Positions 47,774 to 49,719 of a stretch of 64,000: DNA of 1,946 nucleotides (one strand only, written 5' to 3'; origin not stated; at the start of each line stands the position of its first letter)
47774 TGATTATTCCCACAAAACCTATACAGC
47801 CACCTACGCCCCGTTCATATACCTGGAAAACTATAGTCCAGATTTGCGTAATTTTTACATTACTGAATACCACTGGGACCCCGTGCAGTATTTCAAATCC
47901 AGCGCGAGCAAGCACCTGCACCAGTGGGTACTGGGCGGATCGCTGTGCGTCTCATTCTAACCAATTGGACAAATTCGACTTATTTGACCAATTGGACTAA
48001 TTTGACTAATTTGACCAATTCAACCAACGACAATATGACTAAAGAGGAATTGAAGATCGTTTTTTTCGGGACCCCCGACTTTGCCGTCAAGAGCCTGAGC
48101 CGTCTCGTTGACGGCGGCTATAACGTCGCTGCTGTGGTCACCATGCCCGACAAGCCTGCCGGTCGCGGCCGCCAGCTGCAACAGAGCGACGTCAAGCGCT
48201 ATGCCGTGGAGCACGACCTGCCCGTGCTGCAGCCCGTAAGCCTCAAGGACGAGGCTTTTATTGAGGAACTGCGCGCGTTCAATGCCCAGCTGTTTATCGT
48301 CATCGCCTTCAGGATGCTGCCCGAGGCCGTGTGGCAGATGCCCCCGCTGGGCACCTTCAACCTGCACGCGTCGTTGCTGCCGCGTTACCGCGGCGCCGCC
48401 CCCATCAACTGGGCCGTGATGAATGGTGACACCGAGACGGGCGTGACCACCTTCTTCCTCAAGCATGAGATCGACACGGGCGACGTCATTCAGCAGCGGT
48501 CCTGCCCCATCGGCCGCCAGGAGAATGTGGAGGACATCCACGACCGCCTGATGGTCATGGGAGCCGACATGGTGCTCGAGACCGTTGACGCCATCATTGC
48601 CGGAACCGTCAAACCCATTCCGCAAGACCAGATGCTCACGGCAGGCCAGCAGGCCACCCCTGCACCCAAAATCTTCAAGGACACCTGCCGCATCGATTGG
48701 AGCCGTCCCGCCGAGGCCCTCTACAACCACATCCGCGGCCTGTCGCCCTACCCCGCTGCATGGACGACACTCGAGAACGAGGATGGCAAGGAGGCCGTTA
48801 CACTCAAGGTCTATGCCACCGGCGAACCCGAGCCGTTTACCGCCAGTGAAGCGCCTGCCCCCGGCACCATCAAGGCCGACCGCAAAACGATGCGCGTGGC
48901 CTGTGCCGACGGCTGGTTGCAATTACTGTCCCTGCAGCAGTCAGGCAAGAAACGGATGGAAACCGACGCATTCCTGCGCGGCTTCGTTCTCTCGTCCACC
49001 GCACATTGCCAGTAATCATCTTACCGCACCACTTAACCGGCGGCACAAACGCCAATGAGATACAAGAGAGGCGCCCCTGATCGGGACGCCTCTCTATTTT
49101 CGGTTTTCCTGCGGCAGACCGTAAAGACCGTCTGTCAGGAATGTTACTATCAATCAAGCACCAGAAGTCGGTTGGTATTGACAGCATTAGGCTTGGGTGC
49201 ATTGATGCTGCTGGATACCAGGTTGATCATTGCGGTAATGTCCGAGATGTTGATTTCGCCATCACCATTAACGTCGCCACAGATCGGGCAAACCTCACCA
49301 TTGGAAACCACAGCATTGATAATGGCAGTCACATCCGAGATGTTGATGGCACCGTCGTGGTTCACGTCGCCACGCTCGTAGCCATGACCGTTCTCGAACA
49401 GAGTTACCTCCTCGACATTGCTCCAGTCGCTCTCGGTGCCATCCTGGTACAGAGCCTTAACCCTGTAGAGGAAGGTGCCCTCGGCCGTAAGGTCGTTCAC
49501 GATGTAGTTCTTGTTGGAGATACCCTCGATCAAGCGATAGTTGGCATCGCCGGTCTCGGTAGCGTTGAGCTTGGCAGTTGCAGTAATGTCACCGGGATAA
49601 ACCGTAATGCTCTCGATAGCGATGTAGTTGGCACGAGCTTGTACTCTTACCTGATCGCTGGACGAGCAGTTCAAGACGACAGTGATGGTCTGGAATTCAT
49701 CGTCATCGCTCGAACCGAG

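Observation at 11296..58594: Five secreted hydrolases of three unrelated catalytic classes share a C-terminal dockerin-like double repeat and have no recognisable T9SS sorting domain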

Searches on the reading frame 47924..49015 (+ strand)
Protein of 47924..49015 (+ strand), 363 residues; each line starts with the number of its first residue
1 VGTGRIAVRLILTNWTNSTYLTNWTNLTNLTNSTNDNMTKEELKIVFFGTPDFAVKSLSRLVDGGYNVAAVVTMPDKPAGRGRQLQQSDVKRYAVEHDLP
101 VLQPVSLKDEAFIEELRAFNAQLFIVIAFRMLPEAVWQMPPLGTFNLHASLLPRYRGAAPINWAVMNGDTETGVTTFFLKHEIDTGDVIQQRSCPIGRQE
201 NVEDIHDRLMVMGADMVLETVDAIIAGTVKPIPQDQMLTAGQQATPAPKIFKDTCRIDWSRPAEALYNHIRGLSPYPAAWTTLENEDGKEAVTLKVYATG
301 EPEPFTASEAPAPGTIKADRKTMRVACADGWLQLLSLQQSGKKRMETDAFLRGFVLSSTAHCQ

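Call 19: search_protein_families(library=pfam, proteins=[window:47924-49015:+], max_evalue=0.01)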
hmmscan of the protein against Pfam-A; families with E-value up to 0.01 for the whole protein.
window:47924-49015:+ (363 aa): 2 families
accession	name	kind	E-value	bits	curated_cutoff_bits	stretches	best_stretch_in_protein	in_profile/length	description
PF00551.24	Formyl_trans_N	-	3.8e-39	134.7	26.1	1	44-217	2-177/181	Formyl transferase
PF02911.23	Formyl_trans_C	-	2.4e-23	82.7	21.1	1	249-354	1-99/100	Formyl transferase, C-terminal domain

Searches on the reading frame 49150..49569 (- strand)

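Call 42: search_protein_families(library=ncbifam, proteins=[window:49150-49569:-], max_evalue=1)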
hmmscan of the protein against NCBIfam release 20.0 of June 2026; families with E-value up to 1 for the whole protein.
window:49150-49569:- (139 aa): 4 families
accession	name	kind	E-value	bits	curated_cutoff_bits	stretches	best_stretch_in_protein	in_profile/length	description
NF045500.1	Omp28_seleno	equivalog_domain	0.0069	15.8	200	1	65-118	320-375/377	Omp28-related selenoprotein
NF041540.1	dockerin_GC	domain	0.014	15.7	29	1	68-116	11-61/67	GC-type dockerin domain-anchored protein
NF049990.1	CellobisidaseCelK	equivalog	0.016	13.3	1700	1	62-120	825-884/889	cellulose 1,4-beta-cellobiosidase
NF041751.2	sbcc_Staph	equivalog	0.045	11.7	920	1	76-99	500-523/1007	exonuclease subunit SbcC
